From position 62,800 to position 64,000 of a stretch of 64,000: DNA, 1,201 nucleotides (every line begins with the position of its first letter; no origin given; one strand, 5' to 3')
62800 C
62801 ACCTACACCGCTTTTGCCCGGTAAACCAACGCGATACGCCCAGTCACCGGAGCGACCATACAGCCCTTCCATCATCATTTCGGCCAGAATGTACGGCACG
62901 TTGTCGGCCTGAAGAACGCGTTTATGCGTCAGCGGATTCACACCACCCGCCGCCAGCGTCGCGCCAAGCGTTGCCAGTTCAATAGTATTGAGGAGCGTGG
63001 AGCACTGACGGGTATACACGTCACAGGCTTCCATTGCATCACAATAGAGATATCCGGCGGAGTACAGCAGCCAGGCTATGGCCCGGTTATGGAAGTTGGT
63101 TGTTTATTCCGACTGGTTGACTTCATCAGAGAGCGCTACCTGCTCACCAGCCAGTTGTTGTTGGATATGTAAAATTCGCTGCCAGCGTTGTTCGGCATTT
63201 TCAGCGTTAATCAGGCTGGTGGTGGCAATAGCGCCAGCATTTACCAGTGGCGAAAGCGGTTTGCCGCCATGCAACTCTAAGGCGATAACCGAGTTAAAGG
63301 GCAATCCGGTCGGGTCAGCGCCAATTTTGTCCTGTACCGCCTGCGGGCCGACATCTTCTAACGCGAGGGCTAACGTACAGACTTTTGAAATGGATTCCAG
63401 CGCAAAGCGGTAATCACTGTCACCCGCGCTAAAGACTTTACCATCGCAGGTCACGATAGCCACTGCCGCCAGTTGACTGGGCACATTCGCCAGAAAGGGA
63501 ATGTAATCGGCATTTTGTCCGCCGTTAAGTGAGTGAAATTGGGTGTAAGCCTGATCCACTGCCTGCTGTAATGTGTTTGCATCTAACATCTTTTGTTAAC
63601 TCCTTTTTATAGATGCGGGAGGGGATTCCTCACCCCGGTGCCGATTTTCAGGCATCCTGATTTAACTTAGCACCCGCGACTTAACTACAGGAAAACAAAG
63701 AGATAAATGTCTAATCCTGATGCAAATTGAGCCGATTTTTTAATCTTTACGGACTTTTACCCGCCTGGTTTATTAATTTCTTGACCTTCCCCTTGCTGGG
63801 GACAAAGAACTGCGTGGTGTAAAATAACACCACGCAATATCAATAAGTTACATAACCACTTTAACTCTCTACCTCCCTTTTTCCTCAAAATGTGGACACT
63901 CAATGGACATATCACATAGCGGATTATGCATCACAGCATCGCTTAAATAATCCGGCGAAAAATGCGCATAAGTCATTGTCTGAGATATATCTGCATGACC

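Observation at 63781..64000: Sequence breakpoint inside the CueR operator of the copA promoter, with unidentified DNA beyond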

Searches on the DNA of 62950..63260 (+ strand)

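Call 65: search_dna_similar(query=window:62950-63260:+, collection=ecoli_genomes, mode=near, max_rows=8)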
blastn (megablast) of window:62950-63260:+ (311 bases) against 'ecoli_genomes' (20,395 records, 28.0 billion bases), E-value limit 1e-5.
Records with a match: 5422; places in all: 5423; records where one place covers at least 80% of the query: 5422.
Genomes with a match: 5422 of 5426; with a place that covers at least 80% of the query: 5422. Places per genome that has any: lowest 1, median 1, highest 2. On chromosomes: 5421 places; on plasmids: 2.
Best place of each record, by identity: >=99% 10; 95-99% 5412.
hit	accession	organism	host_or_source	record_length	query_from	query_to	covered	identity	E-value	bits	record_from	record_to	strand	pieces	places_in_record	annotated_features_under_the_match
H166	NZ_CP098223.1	Escherichia coli strain Z0117EC0005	Canis lupus familiaris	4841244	1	311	100%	99.7%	2e-159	569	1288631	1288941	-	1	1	glsA: glutaminase A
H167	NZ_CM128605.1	Escherichia coli strain E200086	Homo sapiens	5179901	1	311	100%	99.7%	2e-159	569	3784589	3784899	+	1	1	glsA: glutaminase A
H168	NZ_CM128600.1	Escherichia coli strain E400634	Homo sapiens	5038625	1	311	100%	99.7%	2e-159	569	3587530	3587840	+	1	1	glsA: glutaminase A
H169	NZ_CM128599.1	Escherichia coli strain E500002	Homo sapiens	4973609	1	311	100%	99.7%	2e-159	569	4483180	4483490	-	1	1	glsA: glutaminase A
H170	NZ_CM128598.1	Escherichia coli strain E600003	Homo sapiens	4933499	1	311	100%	99.7%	2e-159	569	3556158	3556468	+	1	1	glsA: glutaminase A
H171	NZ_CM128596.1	Escherichia coli strain 100117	Homo sapiens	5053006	1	311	100%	99.7%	2e-159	569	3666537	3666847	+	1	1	glsA: glutaminase A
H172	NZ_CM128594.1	Escherichia coli strain 100248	Homo sapiens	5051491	1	311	100%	99.7%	2e-159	569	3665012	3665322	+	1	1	glsA: glutaminase A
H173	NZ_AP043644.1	Escherichia coli strain AST85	Homo sapiens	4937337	1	311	100%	99.7%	2e-159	569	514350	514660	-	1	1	glsA: glutaminase A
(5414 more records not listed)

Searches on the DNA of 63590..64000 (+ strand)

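Call 3: search_dna_similar(query=window:63590-64000:+, collection=ecoli_genomes, mode=near, max_rows=30)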
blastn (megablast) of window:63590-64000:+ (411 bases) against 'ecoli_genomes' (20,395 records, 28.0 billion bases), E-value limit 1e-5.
Records with a match: 5422; places in all: 5423; records where one place covers at least 80% of the query: 17.
Genomes with a match: 5422 of 5426; with a place that covers at least 80% of the query: 17. Places per genome that has any: lowest 1, median 1, highest 2. On chromosomes: 5421 places; on plasmids: 2.
Best place of each record, by identity: >=99% 22; 95-99% 5388; 80-90% 12.
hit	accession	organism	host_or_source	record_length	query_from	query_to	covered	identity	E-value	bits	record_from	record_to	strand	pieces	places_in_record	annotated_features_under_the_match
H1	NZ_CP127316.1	Escherichia coli strain Ch1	Gallus gallus domesticus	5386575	1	411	100%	99.0%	0e+0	737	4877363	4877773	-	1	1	phage integrase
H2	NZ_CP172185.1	Escherichia coli strain GF60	chicken meat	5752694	1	411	100%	99.0%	0e+0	737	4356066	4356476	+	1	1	tyrosine-type recombinase/integrase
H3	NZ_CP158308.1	Escherichia coli strain CM2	Chicken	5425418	1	411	100%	99.0%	0e+0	737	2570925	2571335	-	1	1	phage integrase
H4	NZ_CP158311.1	Escherichia coli strain CS5L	Chicken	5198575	1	411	100%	99.0%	0e+0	737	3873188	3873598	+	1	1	phage integrase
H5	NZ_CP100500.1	Escherichia coli strain LH50-c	Gallus gallus domesticus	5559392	1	411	100%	98.5%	0e+0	726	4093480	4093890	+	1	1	phage integrase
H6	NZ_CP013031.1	Escherichia coli strain H1827/12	Homo sapiens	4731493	1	411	100%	86.3%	9e-120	438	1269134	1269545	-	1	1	tyrosine-type recombinase/integrase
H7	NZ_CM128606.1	Escherichia coli strain E100341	Homo sapiens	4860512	1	411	100%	86.3%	9e-120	438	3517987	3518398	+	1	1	phage integrase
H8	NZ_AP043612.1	Escherichia coli strain AST19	Homo sapiens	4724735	1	411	100%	86.3%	9e-120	438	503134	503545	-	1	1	phage integrase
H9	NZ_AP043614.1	Escherichia coli strain AST205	Homo sapiens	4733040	1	411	100%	86.3%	9e-120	438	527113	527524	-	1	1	phage integrase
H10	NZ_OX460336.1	Escherichia coli strain EC0026B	Derived from parental isolate EC0026B ...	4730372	1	411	100%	86.3%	9e-120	438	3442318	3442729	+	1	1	tyrosine-type recombinase/integrase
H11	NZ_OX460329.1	Escherichia coli strain EC0026B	Derived from parental isolate EC0026B ...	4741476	1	411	100%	86.3%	9e-120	438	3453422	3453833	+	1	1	tyrosine-type recombinase/integrase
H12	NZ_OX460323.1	Escherichia coli strain EC0026B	Derived from parental isolate EC0026B ...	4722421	1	411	100%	86.3%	9e-120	438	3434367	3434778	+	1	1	tyrosine-type recombinase/integrase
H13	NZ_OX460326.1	Escherichia coli strain EC0026B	Derived from parental isolate EC0026B ...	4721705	1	411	100%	86.3%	9e-120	438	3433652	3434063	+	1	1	tyrosine-type recombinase/integrase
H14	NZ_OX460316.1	Escherichia coli strain EC0026B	Derived from parental isolate EC0026B ...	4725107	1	411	100%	86.3%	9e-120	438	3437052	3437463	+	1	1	tyrosine-type recombinase/integrase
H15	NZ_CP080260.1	Escherichia coli strain 135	Chicken fecal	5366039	1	411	100%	86.2%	9e-120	438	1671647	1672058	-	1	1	phage integrase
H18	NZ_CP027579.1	Escherichia coli strain 2013C-4282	Homo sapiens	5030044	1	210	51%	100.0%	9e-105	388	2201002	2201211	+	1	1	none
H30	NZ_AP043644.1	Escherichia coli strain AST85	Homo sapiens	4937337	1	210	51%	100.0%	9e-105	388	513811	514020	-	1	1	none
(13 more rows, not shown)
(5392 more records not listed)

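Call 5: get_annotated_region(hit=H2, flank=20000)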
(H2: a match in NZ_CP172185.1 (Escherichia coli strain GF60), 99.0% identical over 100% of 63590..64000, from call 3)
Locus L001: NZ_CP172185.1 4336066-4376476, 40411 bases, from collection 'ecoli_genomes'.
description: Escherichia coli strain GF60 chromosome, complete genome
organism: Escherichia coli strain GF60 (NCBI taxid 562)
replicon: chromosome; assembly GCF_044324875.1
host: -; source: chicken meat; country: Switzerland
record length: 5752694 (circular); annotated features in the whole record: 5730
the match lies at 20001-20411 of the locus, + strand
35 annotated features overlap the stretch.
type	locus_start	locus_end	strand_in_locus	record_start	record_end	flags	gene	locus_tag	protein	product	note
CDS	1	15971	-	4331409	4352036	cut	-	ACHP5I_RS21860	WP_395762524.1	Ig-like domain-containing protein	-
CDS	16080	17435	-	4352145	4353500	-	-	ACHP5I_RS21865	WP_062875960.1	TolC family outer membrane protein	-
CDS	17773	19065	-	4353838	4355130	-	ybaT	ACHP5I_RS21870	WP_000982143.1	APC family permease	-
CDS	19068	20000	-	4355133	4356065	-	glsA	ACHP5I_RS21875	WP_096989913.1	glutaminase A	-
CDS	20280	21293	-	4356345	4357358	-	-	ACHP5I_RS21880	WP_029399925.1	tyrosine-type recombinase/integrase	-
CDS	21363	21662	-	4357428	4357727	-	-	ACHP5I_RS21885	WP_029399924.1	helix-turn-helix transcriptional regulator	-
CDS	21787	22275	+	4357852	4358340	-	-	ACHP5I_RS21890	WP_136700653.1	hypothetical protein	-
CDS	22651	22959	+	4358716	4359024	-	-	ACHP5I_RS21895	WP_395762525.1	DUF4761 family protein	-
CDS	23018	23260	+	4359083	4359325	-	-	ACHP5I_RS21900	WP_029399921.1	hypothetical protein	-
CDS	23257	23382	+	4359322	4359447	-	-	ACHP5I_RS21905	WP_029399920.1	hypothetical protein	-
CDS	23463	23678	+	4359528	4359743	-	-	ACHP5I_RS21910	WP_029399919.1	hypothetical protein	-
CDS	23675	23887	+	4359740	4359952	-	-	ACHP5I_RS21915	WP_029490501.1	hypothetical protein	-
CDS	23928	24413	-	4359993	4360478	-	-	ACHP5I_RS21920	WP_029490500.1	hypothetical protein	-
CDS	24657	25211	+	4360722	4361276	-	-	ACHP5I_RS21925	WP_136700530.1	DNA-binding protein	-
CDS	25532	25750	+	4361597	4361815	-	-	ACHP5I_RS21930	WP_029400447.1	hypothetical protein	-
CDS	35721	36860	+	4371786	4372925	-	-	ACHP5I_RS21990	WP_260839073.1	phage major capsid protein, P2 family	-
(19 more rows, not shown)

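Call 10: get_annotated_region(hit=H6, flank=20000)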
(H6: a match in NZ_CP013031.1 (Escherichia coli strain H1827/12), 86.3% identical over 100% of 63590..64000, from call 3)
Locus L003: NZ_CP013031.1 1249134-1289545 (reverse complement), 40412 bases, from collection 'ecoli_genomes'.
description: Escherichia coli strain H1827/12 chromosome, complete genome
organism: Escherichia coli strain H1827/12 (NCBI taxid 562)
replicon: chromosome; assembly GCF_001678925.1
host: Homo sapiens; source: blood; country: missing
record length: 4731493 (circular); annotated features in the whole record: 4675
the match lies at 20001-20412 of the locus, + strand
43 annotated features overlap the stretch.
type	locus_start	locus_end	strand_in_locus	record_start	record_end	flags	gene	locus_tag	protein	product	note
CDS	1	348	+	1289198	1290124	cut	allS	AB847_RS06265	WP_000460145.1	HTH-type transcriptional activator AllS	-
CDS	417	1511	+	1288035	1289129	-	mnmH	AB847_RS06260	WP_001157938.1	tRNA 2-selenouridine(34) synthase MnmH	-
CDS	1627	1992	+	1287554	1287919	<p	ylbG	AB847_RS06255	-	helix-turn-helix domain-containing protein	incomplete; partial in the middle of a contig; missing C-terminus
CDS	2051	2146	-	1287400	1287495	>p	-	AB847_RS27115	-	hypothetical protein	incomplete; partial in the middle of a contig; missing C-terminus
CDS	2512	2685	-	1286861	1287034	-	-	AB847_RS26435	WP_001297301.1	hypothetical protein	-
CDS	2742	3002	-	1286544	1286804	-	-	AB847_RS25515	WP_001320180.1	hypothetical protein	-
CDS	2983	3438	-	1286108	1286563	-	-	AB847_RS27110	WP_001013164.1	hypothetical protein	-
CDS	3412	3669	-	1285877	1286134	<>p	-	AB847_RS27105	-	RHS repeat-associated core domain-containing protein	internal stop; incomplete; partial in the middle of a contig; missing N-terminus and C-terminus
CDS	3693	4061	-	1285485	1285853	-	ybbC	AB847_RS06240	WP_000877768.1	YbbC/YhhH family protein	-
CDS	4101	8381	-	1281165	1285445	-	rhsD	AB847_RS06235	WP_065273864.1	rhs element protein RhsD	-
CDS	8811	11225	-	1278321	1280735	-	ybbP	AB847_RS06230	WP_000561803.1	putative ABC transporter permease subunit YbbP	-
CDS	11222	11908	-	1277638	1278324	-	ybbA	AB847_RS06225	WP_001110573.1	putative ABC transporter ATP-binding protein YbbA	-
CDS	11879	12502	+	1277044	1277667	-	tesA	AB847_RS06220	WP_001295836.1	multifunctional acyl-CoA thioesterase I/protease I/lysophospholipase L1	-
CDS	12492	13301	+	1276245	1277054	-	ybbO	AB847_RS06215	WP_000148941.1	NADP(+)-dependent aldehyde reductase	-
CDS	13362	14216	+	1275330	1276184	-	cnoX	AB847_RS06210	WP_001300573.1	chaperedoxin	-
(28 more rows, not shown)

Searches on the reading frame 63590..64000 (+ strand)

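Call 56: search_protein_families(proteins=[L001:20280-21293:-, L001:21363-21662:-, L001:21787-22275:+], library=phrogs, max_evalue=0.001)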
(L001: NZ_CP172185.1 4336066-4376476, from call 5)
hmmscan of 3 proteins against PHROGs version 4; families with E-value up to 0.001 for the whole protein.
L001:20280-21293:- (337 aa): 7 families
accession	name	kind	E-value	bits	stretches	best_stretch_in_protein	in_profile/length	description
phrog_1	-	integration and excision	5.6e-68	231.7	1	4-329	117-457/611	integrase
phrog_11531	-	integration and excision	6.2e-35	121.3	1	1-124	1-124/144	integrase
phrog_216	-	integration and excision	5.4e-33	115.4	1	112-321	6-237/301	integrase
phrog_7269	-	integration and excision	2.6e-32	111.6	1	243-322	4-83/89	integrase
phrog_7685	-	integration and excision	7.4e-09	36.5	1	214-311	137-226/240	integrase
phrog_22824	-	unknown function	6.6e-06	27.1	1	1-40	1-44/57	-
phrog_23271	-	unknown function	0.00079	20.3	0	270-306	12-48/67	-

L001:21363-21662:- (99 aa): 1 family
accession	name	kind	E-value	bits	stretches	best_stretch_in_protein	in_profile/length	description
phrog_147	-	transcription regulation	3.6e-32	111.7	1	1-99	1-100/100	transcriptional regulator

L001:21787-22275:+ (162 aa): 0 families
